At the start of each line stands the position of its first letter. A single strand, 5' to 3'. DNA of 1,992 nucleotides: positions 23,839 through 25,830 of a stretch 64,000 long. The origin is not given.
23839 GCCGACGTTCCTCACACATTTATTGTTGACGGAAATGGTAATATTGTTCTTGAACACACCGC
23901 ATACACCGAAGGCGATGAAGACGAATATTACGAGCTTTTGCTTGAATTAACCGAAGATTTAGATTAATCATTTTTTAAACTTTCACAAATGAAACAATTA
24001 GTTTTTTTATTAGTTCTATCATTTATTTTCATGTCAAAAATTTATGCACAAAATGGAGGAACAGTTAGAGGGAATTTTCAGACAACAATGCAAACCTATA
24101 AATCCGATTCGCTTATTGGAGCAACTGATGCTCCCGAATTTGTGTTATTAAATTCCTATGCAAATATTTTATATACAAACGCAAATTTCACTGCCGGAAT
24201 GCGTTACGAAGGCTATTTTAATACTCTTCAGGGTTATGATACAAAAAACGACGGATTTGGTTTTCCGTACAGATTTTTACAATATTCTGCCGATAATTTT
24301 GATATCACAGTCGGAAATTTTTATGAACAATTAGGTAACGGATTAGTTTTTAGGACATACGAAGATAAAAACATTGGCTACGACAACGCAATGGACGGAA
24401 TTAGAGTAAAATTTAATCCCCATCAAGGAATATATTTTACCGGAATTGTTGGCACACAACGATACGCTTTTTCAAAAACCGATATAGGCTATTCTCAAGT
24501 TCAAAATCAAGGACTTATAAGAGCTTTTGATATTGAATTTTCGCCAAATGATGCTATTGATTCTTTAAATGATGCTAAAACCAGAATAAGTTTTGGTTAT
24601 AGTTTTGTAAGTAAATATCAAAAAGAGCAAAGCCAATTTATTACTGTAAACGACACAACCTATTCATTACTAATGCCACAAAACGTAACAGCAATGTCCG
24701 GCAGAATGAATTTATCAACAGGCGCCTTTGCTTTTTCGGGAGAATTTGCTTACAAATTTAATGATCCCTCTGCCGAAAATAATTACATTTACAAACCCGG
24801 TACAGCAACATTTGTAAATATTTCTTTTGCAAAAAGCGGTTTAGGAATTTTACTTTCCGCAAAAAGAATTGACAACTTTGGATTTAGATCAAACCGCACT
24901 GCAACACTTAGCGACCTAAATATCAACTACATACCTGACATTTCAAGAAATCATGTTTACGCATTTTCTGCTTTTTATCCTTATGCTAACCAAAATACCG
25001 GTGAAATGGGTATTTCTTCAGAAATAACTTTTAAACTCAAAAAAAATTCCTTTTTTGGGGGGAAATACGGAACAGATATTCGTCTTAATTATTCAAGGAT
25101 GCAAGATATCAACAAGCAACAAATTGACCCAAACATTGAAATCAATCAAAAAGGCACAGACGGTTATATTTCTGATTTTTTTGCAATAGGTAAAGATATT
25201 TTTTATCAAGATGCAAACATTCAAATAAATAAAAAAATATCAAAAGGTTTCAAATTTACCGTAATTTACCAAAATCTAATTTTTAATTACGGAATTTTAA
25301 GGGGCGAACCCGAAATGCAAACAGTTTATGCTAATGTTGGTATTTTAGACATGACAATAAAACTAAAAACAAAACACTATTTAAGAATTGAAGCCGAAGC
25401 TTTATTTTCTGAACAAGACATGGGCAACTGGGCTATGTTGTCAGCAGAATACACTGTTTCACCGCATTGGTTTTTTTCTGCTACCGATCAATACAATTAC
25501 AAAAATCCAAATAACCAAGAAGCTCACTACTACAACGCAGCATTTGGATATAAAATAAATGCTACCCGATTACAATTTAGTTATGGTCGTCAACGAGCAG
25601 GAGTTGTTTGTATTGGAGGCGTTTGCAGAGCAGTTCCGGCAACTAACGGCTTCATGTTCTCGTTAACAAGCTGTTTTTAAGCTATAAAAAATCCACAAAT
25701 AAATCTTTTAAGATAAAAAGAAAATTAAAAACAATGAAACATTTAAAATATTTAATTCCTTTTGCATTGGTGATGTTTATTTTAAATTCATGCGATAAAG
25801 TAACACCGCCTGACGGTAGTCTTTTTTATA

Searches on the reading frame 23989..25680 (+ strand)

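Call 99: search_protein_families(library=pfam, proteins=[window:23989-25680:+], max_evalue=0.0001)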
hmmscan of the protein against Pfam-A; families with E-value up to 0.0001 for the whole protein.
window:23989-25680:+ (563 aa): 1 family
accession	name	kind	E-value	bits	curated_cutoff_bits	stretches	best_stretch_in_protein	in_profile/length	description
PF19494.5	DUF6029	-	1.9e-160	535.5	27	1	1-563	1-538/538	Family of unknown function (DUF6029)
